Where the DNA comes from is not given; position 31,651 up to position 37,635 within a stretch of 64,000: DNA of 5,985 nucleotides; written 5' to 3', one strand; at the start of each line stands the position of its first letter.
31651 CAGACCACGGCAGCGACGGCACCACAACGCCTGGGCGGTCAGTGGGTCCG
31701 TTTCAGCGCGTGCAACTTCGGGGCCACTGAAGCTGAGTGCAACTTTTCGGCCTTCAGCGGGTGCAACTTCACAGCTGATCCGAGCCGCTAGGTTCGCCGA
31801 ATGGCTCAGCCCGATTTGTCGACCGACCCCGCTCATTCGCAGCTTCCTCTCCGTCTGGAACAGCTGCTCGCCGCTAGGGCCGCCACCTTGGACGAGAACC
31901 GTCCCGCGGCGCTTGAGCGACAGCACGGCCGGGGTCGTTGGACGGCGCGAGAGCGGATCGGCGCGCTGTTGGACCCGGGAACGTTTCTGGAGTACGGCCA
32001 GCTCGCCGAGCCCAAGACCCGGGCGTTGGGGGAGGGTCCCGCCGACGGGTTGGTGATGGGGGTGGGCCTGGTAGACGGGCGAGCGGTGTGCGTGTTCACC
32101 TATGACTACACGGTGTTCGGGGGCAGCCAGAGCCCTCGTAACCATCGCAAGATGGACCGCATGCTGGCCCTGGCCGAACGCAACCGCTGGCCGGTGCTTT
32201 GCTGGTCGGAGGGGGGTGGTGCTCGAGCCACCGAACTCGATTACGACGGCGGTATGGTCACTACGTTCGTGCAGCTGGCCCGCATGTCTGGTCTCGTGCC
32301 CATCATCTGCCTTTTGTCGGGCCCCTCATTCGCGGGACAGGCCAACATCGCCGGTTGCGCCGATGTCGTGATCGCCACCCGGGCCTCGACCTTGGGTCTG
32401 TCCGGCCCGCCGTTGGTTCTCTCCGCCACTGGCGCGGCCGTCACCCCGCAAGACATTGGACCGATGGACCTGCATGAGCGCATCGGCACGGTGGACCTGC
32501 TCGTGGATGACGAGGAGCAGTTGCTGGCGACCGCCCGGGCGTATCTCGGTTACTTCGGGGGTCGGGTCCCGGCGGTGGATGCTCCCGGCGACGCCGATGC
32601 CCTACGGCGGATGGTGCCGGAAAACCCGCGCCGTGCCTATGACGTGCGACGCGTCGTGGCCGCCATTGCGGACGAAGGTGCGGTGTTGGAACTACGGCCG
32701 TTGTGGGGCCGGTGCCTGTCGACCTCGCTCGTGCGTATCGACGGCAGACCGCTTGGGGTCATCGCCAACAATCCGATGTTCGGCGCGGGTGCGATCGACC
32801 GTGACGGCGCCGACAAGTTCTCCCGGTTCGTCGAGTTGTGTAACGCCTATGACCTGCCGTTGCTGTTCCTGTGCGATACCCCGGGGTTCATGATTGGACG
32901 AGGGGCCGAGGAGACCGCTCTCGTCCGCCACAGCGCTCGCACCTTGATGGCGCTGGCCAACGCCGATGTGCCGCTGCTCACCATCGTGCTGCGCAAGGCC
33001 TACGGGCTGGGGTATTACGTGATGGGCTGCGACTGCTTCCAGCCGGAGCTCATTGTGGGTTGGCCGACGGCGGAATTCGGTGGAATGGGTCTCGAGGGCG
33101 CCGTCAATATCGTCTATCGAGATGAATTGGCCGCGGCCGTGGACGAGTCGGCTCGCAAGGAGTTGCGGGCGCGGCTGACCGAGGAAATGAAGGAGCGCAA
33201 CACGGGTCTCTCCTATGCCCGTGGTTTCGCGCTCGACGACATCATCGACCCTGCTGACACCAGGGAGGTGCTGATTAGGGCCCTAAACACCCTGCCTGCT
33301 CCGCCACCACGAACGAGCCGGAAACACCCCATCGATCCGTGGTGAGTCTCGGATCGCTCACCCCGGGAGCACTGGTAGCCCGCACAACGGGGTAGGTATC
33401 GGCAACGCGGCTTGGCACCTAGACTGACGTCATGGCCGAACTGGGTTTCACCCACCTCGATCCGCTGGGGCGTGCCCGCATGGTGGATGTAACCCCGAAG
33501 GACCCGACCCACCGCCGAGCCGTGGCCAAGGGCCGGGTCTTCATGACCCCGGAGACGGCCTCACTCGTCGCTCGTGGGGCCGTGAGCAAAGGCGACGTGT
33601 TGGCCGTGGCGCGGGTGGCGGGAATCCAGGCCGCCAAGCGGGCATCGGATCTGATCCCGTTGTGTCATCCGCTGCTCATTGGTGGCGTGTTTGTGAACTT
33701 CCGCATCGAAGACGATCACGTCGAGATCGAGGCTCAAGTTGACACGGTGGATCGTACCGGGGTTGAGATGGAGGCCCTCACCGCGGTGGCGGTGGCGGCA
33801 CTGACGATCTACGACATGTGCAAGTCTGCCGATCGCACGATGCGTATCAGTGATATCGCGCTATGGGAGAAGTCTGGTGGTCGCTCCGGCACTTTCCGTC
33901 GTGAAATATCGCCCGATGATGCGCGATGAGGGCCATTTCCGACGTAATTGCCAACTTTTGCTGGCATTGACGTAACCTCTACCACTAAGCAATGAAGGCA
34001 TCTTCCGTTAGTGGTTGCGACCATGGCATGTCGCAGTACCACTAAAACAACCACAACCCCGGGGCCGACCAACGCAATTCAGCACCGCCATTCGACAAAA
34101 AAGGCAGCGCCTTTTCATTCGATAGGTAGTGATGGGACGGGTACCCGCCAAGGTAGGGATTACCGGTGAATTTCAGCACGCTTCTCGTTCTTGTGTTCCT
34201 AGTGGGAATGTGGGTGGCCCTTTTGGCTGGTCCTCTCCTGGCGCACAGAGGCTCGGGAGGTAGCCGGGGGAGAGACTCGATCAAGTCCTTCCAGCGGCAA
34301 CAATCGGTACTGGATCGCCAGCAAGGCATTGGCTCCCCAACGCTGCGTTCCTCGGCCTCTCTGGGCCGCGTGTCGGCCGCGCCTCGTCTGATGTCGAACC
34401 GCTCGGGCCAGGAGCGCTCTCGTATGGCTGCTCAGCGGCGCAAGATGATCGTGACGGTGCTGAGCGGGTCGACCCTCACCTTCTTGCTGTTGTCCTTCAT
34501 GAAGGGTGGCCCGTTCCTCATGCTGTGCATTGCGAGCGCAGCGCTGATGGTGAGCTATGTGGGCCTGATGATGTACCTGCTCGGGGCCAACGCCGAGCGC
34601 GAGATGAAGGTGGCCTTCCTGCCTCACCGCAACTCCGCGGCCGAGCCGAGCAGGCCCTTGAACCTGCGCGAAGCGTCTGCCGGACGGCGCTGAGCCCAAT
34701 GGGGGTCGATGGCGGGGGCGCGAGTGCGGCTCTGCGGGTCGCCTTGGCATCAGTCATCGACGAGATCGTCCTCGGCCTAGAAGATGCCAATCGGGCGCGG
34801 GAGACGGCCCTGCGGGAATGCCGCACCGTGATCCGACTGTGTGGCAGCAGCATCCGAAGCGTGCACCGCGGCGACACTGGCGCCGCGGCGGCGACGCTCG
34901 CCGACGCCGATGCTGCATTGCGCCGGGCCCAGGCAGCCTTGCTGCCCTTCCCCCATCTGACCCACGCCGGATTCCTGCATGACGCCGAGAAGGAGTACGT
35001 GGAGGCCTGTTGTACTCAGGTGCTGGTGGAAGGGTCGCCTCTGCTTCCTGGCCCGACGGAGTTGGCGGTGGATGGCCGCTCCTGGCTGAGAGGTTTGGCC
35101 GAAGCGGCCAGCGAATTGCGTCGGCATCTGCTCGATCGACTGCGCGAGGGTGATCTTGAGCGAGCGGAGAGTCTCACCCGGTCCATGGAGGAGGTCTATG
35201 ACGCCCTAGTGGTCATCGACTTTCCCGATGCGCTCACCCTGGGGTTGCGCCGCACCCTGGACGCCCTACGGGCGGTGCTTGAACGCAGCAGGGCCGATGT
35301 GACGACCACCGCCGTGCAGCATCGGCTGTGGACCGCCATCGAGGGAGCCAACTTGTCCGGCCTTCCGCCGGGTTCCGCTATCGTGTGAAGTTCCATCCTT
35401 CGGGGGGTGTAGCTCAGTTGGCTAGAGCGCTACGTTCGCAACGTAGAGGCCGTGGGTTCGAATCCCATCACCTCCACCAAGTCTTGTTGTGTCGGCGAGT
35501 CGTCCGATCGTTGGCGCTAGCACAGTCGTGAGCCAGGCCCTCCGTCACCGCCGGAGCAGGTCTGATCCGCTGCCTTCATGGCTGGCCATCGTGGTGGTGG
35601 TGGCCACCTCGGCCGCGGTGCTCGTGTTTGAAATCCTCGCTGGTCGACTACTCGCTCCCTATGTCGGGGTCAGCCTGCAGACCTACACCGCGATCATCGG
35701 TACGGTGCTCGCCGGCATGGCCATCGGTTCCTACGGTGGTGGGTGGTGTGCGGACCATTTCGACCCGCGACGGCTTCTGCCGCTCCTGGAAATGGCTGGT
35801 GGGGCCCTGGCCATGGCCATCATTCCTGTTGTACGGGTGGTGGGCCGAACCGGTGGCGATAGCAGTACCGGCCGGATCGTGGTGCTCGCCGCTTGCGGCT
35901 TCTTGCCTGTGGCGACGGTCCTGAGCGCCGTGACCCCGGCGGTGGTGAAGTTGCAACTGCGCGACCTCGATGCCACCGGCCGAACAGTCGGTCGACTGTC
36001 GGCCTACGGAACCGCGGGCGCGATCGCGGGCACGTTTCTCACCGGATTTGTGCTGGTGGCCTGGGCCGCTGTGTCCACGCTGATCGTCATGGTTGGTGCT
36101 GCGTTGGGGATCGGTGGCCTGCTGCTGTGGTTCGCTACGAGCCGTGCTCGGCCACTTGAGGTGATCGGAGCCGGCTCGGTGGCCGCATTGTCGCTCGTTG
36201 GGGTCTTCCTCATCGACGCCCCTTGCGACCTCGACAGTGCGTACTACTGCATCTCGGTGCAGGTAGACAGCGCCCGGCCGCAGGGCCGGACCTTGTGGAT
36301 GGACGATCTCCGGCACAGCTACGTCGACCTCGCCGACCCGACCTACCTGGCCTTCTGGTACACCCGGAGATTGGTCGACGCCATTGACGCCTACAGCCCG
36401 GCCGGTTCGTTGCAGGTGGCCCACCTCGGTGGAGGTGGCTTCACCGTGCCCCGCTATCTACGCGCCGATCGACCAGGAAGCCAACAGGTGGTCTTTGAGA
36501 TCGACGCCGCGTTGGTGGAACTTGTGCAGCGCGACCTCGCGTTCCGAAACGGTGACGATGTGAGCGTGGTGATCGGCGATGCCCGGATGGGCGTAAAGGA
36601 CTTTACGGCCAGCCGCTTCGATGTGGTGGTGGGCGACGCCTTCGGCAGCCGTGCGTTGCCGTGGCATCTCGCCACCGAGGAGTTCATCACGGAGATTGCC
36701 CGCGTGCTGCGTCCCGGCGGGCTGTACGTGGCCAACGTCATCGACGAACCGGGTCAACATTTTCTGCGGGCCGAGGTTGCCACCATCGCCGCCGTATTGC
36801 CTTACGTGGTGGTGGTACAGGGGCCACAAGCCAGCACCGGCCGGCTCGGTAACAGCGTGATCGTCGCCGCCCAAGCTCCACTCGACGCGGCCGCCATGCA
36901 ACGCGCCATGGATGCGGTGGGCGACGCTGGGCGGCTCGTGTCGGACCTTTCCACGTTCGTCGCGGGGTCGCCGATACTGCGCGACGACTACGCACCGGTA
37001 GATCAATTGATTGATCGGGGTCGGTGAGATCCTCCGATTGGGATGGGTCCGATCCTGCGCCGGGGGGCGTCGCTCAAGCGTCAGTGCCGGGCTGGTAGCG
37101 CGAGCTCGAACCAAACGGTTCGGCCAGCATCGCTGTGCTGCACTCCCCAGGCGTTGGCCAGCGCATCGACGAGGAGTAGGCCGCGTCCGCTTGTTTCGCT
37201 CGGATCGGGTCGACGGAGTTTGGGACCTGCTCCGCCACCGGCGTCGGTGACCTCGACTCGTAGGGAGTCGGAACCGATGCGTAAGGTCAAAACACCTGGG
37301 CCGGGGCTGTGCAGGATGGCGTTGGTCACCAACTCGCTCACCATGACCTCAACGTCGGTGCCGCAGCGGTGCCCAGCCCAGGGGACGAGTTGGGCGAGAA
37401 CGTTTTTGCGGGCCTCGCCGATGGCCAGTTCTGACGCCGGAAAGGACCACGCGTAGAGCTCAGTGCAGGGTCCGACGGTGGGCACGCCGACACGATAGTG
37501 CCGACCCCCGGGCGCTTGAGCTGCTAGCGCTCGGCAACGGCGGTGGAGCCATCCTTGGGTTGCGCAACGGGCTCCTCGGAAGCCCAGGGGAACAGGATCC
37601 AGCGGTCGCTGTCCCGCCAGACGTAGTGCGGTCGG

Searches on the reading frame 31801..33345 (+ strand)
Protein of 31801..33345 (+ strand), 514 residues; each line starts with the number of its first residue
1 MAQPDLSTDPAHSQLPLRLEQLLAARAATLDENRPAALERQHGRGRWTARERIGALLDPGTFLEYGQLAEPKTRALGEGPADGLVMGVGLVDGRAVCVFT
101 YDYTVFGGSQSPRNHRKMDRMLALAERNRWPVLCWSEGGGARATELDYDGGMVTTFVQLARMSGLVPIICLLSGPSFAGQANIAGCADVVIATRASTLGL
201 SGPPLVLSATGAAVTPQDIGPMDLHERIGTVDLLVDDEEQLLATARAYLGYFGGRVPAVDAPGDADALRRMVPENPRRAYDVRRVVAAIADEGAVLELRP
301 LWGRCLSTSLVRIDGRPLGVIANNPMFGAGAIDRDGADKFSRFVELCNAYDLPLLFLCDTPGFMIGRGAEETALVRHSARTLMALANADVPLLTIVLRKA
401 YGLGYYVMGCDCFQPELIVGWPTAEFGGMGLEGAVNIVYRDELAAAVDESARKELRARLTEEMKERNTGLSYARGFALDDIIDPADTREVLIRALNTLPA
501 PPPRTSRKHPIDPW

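Call 6: search_protein_families(library=pfam, proteins=[window:31801-33345:+], max_evalue=0.01)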
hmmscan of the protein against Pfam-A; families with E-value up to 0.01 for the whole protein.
window:31801-33345:+ (514 aa): 2 families
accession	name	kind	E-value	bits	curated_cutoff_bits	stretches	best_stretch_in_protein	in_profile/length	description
PF01039.27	Carboxyl_trans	-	1.9e-104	350.5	22.3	1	40-498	1-478/493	Carboxyl transferase domain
PF03255.19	ACCA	-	7.4e-12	45.5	23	2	335-397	131-193/310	Acetyl co-enzyme A carboxylase carboxyltransferase-like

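Call 52: find_homologous_proteins(query=window:31801-33345:+, max_evalue=1e-100)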
Query window:31801-33345:+ (514 aa): 6792 proteins with E <= 1e-100 among 8000 candidates; the best 120 are listed.
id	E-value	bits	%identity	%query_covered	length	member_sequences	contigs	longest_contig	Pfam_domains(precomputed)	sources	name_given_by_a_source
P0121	0.0e+0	1162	100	100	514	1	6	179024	PF01039.28,PF03255.20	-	-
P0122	0.0e+0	1047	89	100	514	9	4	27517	PF01039.28,PF03255.20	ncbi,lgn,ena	-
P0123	0.0e+0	1024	87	100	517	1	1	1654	PF01039.28,PF03255.20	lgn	-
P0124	1.1e-297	1006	85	100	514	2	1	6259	PF01039.28,PF03255.20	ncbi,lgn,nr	ncbi:MAG: biotin carboxylase [Acidimicrobiales bacterium]|nr:biotin carboxylase [Acidimicrobiales ba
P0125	1.2e-297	1006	87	98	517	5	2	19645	PF01039.28,PF03255.20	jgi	jgi:acetyl-CoA carboxylase carboxyltransferase component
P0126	4.1e-293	991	85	98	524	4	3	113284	PF01039.28,PF03255.20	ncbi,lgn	ncbi:MAG: acyl-CoA carboxylase subunit beta [Acidimicrobiia bacterium]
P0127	8.5e-263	891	77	95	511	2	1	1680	PF01039.28,PF03255.20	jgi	jgi:acetyl-CoA carboxylase carboxyltransferase component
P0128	7.8e-260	881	75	97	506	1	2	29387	PF01039.28,PF03255.20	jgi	jgi:acetyl-CoA carboxylase carboxyltransferase component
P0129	1.9e-259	880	76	98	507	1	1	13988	PF01039.28,PF03255.20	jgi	jgi:acetyl-CoA carboxylase carboxyltransferase component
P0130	2.6e-259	879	75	100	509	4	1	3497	PF01039.28,PF03255.20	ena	-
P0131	1.9e-256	870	75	99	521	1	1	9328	PF01039.28,PF03255.20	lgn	-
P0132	6.2e-256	868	77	96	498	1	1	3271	PF01039.28,PF03255.20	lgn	-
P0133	8.1e-256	868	73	99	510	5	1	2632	PF01039.28,PF03255.20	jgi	jgi:acetyl-CoA carboxylase carboxyltransferase component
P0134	1.9e-255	867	74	98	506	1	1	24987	PF01039.28,PF03255.20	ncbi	ncbi:MAG: acyl-CoA carboxylase subunit beta [Acidimicrobiales bacterium]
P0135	2.6e-253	860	74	98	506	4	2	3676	PF01039.28,PF03255.20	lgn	-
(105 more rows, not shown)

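Call 53: find_encoding_contigs(protein=P0122, flank=8000, max_places=4)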
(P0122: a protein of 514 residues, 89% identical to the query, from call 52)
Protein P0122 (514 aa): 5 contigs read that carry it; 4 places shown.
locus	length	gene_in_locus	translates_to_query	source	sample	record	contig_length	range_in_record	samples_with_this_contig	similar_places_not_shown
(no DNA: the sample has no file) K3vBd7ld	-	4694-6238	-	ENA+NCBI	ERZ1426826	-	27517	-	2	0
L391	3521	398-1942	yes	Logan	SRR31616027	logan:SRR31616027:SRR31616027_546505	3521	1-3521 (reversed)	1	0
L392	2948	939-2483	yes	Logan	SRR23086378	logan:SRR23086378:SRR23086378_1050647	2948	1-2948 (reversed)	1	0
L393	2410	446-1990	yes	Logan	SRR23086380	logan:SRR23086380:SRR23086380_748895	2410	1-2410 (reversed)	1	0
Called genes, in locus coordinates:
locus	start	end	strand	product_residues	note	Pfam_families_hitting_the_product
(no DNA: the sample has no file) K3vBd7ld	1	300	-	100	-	?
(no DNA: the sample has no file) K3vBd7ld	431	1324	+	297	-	PF00483:NTP_transferase, PF12804:NTP_transf_3 (weak)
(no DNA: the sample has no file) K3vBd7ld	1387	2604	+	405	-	PF03453:MoeA_N, PF00994:MoCF_biosynth, PF03454:MoeA_C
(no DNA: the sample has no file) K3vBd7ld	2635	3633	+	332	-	PF02254:TrkA_N, PF02080:TrkA_C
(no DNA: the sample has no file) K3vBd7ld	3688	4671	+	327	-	PF04055:Radical_SAM, PF06463:Mob_synth_C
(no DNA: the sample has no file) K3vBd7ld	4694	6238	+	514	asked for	PF01039:Carboxyl_trans, PF03255:ACCA (weak)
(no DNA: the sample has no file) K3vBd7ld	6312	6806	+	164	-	PF01967:MoaC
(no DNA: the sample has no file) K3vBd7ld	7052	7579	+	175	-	-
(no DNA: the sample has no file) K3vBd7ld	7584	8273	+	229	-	-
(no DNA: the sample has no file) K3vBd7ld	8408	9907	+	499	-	PF08241:Methyltransf_11 (weak)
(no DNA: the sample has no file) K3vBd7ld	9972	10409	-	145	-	PF13581:HATPase_c_2, PF02518:HATPase_c (weak)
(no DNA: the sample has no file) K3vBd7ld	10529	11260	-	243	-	PF04542:Sigma70_r2, PF13384:HTH_23 (faint), PF04539:Sigma70_r3 (weak), PF04545:Sigma70_r4, PF08281:Sigma70_r4_2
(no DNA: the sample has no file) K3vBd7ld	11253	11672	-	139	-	-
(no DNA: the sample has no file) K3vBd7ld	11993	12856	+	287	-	-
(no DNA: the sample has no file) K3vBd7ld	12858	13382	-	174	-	PF00156:Pribosyltran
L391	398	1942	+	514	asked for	PF01039:Carboxyl_trans, PF03255:ACCA (weak)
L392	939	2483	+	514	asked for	PF01039:Carboxyl_trans, PF03255:ACCA (weak)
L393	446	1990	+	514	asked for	PF01039:Carboxyl_trans, PF03255:ACCA (weak)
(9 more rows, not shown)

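Call 54: find_encoding_contigs(protein=P0126, flank=8000, max_places=3)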
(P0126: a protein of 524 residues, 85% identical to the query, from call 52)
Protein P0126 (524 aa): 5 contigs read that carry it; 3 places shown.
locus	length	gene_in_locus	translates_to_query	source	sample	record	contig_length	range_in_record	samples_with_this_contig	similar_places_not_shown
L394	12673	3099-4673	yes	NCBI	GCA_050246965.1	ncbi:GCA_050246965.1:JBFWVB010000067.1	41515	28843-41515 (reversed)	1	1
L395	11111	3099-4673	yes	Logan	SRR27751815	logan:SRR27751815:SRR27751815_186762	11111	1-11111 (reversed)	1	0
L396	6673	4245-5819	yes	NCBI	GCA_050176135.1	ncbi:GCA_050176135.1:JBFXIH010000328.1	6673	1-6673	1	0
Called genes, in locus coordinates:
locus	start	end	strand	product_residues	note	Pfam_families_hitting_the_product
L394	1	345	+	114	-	?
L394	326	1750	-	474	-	PF00989:PAS (faint), PF08448:PAS_4 (weak), PF13188:PAS_8 (faint), PF00990:GGDEF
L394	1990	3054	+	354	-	PF03631:Virul_fac_BrkB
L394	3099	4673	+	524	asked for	PF03255:ACCA (faint), PF01039:Carboxyl_trans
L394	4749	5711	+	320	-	PF00365:PFK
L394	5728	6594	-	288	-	PF20789:4HBT_3C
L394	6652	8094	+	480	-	PF00083:Sugar_tr, PF07690:MFS_1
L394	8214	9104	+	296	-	-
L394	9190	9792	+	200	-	-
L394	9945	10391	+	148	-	PF01243:PNPOx_N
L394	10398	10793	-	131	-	-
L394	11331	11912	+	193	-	-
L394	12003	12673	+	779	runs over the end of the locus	-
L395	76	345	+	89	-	-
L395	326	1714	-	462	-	PF00989:PAS (faint), PF13188:PAS_8 (faint), PF08448:PAS_4 (weak), PF00990:GGDEF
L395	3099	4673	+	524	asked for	PF03255:ACCA (faint), PF01039:Carboxyl_trans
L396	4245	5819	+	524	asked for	PF03255:ACCA (faint), PF01039:Carboxyl_trans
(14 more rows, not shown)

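Call 58: find_encoding_contigs(protein=P0125, flank=8000, max_places=3)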
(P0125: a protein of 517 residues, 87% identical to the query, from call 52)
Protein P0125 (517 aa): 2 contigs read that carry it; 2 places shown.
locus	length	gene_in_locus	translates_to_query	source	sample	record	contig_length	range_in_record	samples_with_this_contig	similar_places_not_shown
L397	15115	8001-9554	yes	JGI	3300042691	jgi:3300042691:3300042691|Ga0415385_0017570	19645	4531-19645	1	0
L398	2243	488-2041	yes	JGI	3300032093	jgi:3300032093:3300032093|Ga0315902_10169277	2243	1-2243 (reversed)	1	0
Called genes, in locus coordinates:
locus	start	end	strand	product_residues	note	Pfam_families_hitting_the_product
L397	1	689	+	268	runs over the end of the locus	PF14378:PAP2_3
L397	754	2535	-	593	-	PF05922:Inhibitor_I9 (faint), PF00082:Peptidase_S8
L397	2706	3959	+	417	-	PF07690:MFS_1, PF00083:Sugar_tr (weak), PF07690:MFS_1 (weak)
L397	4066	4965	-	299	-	PF04116:FA_hydroxylase (faint)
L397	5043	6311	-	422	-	PF00109:ketoacyl-synt, PF02801:Ketoacyl-synt_C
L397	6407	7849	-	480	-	PF00743:FMO-like, PF00890:FAD_binding_2 (faint), PF01266:DAO (faint), PF01593:Amino_oxidase (faint), PF07992:Pyr_redox_2, PF13450:NAD_binding_8, PF13738:Pyr_redox_3, PF13434:Lys_Orn_oxgnase (weak), +1 more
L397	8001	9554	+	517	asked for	PF01039:Carboxyl_trans, PF03255:ACCA (weak)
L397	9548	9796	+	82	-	-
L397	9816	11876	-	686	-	PF08757:CotH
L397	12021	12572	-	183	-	PF01872:RibD_C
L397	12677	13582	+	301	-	-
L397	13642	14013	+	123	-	PF13473:Cupredoxin_1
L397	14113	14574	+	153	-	PF00903:Glyoxalase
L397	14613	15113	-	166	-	?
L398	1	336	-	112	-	?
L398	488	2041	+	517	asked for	PF01039:Carboxyl_trans, PF03255:ACCA (weak)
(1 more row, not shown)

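Call 59: find_encoding_contigs(protein=P0124, flank=8000, max_places=3)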
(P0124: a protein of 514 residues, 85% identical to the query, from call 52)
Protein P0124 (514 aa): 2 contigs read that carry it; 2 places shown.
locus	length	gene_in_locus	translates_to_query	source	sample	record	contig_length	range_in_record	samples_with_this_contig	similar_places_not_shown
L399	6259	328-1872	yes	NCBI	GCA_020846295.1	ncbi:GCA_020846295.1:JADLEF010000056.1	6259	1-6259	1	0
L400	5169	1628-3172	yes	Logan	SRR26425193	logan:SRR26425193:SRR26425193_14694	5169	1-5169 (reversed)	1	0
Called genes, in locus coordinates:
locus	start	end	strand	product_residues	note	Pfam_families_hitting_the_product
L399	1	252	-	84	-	PF21863:HTH_67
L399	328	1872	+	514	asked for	PF01039:Carboxyl_trans, PF03255:ACCA (weak)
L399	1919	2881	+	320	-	PF00365:PFK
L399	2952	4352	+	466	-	PF00083:Sugar_tr, PF07690:MFS_1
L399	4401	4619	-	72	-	PF13560:HTH_31, PF01381:HTH_3, PF13443:HTH_26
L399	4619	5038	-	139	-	-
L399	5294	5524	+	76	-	-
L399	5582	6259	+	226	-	PF00106:adh_short, PF08659:KR (weak), PF13561:adh_short_C2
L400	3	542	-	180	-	?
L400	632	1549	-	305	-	PF21863:HTH_67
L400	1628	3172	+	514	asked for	PF01039:Carboxyl_trans, PF03255:ACCA (weak)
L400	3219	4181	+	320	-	PF00365:PFK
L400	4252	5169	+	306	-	?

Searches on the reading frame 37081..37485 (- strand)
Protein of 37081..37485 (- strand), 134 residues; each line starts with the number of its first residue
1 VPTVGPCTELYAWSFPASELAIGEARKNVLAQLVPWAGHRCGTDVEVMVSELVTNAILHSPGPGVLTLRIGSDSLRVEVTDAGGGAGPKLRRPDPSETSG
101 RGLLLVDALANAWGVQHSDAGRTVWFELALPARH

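Call 79: search_protein_families(library=pfam, proteins=[window:37081-37485:-], max_evalue=0.00001)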
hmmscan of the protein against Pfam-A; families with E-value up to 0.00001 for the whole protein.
window:37081-37485:- (134 aa): 2 families
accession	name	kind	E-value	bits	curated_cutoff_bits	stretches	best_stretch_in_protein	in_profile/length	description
PF13581.12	HATPase_c_2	-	1.9e-11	44.5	27.4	1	43-126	30-125/127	Histidine kinase-like ATPase domain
PF02518.31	HATPase_c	-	1.2e-08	35.8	26.4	1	45-130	6-109/111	Histidine kinase-, DNA gyrase B-, and HSP90-like ATPase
